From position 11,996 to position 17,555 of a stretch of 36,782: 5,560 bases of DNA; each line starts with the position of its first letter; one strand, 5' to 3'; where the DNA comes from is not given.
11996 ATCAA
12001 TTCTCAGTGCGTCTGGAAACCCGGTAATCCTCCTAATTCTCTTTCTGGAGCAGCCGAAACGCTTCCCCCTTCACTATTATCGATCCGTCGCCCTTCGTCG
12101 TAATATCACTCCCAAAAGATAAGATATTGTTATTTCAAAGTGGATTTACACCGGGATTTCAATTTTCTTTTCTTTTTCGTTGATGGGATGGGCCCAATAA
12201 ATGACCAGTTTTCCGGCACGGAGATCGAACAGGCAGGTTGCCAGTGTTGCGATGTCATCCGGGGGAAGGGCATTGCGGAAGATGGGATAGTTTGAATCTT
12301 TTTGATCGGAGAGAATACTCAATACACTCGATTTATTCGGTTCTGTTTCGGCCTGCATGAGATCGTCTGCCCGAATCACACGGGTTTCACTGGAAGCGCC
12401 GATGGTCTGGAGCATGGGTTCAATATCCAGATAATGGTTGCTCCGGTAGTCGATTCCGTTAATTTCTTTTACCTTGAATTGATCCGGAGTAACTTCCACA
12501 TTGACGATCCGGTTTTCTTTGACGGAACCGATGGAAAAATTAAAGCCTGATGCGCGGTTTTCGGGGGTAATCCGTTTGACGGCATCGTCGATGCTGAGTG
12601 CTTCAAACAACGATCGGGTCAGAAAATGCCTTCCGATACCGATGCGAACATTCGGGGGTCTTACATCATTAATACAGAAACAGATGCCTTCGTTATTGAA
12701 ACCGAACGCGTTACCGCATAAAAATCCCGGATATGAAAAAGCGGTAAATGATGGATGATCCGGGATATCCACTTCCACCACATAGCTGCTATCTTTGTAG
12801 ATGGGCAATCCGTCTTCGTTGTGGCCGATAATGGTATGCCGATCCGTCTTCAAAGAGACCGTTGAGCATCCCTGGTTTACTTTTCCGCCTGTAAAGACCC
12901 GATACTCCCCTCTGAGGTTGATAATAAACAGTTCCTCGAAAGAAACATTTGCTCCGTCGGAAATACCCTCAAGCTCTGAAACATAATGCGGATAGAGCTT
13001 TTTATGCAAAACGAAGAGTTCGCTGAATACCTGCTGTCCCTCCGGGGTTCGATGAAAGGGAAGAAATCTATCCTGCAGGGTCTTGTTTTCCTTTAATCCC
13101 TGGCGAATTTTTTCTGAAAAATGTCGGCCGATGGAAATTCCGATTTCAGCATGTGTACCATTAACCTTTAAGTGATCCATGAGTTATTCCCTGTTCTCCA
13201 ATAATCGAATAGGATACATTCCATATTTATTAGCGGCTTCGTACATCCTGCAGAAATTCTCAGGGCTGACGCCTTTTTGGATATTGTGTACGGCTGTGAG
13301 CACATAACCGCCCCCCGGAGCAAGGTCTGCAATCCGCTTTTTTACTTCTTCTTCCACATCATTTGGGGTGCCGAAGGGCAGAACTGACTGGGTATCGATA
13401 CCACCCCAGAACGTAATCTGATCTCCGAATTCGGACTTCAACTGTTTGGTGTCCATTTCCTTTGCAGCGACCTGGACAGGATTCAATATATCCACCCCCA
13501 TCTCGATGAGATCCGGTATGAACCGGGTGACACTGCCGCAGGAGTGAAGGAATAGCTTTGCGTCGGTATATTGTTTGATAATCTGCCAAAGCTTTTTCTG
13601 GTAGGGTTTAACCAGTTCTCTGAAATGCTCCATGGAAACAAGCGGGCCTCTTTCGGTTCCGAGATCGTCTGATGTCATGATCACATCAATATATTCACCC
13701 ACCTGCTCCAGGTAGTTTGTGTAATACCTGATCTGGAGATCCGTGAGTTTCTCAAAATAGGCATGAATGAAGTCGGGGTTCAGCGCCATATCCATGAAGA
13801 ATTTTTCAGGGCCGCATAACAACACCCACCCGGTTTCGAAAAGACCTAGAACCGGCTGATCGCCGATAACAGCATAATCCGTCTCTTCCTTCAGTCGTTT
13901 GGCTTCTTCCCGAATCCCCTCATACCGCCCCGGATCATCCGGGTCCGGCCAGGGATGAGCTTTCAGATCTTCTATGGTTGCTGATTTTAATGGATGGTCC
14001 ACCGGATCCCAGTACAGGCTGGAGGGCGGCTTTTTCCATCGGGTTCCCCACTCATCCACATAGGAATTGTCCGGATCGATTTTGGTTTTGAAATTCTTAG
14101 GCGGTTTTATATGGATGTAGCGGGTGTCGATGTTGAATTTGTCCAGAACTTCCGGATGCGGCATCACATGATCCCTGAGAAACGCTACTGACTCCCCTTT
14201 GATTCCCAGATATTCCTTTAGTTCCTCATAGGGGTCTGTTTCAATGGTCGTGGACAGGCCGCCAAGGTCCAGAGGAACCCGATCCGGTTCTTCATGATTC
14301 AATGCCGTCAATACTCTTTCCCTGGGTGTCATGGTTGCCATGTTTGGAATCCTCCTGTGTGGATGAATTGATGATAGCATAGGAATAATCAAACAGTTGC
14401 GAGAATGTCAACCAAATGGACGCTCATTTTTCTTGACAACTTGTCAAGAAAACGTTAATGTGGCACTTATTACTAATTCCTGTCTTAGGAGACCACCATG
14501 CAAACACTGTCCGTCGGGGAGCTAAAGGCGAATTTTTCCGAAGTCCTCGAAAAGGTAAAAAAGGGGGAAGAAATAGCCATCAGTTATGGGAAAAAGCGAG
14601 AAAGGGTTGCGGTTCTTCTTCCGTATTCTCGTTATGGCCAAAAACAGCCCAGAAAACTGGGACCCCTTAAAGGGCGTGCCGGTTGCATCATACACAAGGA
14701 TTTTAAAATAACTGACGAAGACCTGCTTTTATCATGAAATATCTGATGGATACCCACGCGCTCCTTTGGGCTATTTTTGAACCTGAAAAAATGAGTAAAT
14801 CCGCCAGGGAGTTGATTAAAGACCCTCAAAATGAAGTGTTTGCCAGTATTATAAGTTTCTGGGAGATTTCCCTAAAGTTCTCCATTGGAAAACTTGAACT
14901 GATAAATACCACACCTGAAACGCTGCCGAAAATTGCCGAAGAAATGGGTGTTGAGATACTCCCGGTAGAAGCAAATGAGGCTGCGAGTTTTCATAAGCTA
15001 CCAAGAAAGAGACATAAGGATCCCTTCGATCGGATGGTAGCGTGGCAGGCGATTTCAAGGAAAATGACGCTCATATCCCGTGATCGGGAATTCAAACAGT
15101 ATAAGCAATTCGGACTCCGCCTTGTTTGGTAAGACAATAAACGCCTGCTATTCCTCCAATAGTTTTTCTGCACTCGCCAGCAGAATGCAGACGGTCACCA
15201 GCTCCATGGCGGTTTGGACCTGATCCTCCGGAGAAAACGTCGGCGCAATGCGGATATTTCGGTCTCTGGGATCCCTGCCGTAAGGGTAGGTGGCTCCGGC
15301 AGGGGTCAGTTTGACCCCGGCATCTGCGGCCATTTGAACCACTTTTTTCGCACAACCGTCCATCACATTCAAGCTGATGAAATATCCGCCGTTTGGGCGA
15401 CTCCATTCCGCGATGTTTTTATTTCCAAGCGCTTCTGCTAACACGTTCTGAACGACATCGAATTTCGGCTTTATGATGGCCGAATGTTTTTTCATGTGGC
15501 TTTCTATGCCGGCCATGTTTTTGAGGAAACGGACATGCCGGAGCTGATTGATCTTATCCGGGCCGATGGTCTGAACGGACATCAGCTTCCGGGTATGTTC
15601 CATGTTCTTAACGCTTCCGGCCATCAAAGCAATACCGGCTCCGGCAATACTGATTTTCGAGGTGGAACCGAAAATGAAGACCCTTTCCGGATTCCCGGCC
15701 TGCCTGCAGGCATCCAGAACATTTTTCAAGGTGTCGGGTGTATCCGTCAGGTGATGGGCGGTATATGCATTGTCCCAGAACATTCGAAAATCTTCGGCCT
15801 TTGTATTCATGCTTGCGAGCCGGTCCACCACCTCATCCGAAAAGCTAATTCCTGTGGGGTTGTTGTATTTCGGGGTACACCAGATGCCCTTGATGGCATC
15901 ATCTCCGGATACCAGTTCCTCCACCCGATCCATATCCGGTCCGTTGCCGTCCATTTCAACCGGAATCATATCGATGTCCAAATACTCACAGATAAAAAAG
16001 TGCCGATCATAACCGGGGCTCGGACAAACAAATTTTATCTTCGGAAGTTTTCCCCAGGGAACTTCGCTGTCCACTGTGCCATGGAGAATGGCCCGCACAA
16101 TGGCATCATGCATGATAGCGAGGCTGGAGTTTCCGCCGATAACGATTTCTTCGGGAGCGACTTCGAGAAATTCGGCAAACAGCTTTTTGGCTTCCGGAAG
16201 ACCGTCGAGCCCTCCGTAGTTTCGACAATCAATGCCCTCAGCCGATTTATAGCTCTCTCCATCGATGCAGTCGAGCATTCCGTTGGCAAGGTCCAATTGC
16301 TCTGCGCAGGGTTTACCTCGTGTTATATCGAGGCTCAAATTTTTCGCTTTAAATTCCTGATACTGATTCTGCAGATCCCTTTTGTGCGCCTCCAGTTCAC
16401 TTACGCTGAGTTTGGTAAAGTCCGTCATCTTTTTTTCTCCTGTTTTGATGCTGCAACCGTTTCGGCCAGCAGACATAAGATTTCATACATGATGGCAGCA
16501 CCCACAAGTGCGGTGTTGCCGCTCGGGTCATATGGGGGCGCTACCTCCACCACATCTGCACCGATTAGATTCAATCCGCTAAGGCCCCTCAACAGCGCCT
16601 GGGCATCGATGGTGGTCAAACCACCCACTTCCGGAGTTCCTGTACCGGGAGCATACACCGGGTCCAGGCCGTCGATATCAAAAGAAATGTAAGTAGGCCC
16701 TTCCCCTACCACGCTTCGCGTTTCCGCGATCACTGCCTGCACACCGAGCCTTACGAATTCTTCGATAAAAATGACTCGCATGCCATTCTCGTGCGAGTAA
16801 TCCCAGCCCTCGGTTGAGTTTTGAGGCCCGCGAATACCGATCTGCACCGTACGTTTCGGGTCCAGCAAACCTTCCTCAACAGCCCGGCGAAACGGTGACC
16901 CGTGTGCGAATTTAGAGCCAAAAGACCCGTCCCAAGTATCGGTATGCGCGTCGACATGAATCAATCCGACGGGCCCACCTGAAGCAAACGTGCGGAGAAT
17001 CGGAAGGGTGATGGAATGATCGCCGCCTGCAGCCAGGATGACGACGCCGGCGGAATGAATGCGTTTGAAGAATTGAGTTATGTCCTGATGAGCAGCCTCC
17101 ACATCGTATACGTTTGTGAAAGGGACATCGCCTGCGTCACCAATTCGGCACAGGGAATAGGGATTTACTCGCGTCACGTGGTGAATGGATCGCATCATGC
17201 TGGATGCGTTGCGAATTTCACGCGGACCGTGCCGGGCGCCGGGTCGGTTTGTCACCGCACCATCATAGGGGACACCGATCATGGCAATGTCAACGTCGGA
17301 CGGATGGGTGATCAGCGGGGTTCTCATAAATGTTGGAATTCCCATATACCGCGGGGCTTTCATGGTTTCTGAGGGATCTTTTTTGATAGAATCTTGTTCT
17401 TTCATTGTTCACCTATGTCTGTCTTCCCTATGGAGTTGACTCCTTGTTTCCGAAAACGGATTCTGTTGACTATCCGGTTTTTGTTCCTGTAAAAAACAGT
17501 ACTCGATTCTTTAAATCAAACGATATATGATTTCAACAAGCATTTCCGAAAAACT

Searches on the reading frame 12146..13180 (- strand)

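Call 47: search_protein_families(library=pfam, proteins=[window:12146-13180:-], max_evalue=0.00001)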
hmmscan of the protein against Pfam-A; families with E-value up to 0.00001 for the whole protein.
window:12146-13180:- (344 aa): 1 family
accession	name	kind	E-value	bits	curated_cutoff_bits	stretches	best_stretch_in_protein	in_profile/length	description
PF03417.21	AAT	-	8.1e-35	121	23.2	1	113-333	4-224/225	Acyl-coenzyme A:6-aminopenicillanic acid acyl-transferase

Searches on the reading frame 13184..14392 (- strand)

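Call 47: search_protein_families(library=pfam, proteins=[window:13184-14392:-], max_evalue=0.00001)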
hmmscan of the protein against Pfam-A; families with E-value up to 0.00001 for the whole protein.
window:13184-14392:- (402 aa): 1 family
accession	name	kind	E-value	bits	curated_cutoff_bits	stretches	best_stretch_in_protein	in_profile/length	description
PF01208.23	URO-D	-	4.6e-27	95.4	23.9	1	139-390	101-346/346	Uroporphyrinogen decarboxylase (URO-D)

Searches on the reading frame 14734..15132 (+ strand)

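Call 47: search_protein_families(library=pfam, proteins=[window:14734-15132:+], max_evalue=0.00001)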
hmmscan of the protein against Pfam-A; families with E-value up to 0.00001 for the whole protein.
window:14734-15132:+ (132 aa): 1 family
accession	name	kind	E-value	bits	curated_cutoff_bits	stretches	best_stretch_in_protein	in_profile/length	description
PF01850.27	PIN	-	2.6e-15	57.5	23.6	1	3-123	1-117/120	PIN domain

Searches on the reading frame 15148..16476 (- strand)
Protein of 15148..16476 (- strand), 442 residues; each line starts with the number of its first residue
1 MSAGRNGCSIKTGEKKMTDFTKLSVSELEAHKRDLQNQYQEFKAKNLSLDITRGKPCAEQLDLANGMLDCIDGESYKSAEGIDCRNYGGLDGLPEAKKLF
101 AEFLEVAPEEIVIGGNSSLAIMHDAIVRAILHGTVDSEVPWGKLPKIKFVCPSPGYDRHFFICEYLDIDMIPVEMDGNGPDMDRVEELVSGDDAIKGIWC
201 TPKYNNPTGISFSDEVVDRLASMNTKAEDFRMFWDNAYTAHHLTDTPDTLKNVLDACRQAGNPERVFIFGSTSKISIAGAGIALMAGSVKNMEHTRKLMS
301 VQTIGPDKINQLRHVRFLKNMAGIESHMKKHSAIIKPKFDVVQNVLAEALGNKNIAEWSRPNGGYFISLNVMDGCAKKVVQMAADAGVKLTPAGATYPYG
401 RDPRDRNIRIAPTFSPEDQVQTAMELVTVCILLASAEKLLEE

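Call 47: search_protein_families(library=pfam, proteins=[window:15148-16476:-], max_evalue=0.00001)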
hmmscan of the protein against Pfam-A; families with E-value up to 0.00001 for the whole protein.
window:15148-16476:- (442 aa): 2 families
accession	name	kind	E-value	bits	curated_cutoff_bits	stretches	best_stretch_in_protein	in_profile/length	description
PF12897.13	Asp_aminotransf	-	4.2e-178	592.9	27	1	24-440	2-418/421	Aspartate amino-transferase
PF00155.27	Aminotran_1_2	-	6.7e-12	45.7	19.7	1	79-420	30-354/361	Aminotransferase class I and II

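Call 62: find_homologous_proteins(query=window:15148-16476:-, max_evalue=1e-50)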
Query window:15148-16476:- (442 aa): 8000 proteins with E <= 1e-50 among 8000 candidates; the best 120 are listed.
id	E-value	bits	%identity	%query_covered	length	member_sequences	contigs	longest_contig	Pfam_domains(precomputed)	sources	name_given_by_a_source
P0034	1.8e-288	975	99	96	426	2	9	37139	PF00155.28,PF12897.14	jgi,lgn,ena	-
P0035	2.0e-277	938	92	98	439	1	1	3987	PF00155.28,PF12897.14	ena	-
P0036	3.4e-277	937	95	96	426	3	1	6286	PF00155.28,PF12897.14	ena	-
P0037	1.3e-275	932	94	96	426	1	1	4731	PF00155.28,PF12897.14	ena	-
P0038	4.2e-275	930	94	96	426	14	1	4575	PF00155.28,PF12897.14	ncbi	-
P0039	5.3e-274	927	93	96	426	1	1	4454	PF00155.28,PF12897.14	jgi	-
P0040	2.6e-273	925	93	96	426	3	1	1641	PF00155.28,PF12897.14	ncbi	-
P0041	4.8e-272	920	93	96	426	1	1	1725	PF00155.28,PF12897.14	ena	-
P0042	6.1e-270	913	90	98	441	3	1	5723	PF00155.28,PF12897.14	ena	-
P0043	3.4e-250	848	85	96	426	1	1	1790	PF00155.28,PF12897.14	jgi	-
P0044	4.3e-249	845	84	96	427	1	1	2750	PF00155.28,PF12897.14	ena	-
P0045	4.8e-245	831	83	96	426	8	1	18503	PF00155.28,PF12897.14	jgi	-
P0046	8.3e-221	752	72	100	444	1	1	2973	PF00155.28,PF12897.14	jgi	jgi:DNA-binding transcriptional MocR family regulator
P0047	1.0e-218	745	72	96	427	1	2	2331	PF00155.28,PF12897.14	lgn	-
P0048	2.6e-218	743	72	96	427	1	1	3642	PF00155.28,PF12897.14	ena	-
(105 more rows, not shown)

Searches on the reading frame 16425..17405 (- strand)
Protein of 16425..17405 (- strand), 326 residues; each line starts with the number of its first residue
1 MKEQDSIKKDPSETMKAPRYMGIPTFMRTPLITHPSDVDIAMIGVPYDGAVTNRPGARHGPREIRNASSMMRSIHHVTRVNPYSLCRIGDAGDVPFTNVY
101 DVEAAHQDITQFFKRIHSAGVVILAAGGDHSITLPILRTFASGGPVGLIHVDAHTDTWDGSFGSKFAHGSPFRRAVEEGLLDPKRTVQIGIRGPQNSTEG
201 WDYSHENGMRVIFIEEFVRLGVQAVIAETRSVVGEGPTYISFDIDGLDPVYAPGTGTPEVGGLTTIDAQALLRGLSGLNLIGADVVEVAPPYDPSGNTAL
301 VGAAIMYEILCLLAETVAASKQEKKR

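Call 47: search_protein_families(library=pfam, proteins=[window:16425-17405:-], max_evalue=0.00001)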
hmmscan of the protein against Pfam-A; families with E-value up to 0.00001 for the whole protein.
window:16425-17405:- (326 aa): 1 family
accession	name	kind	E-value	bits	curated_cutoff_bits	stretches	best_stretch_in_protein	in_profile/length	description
PF00491.26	Arginase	-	1.6e-91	307.1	22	1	39-310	2-279/280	Arginase family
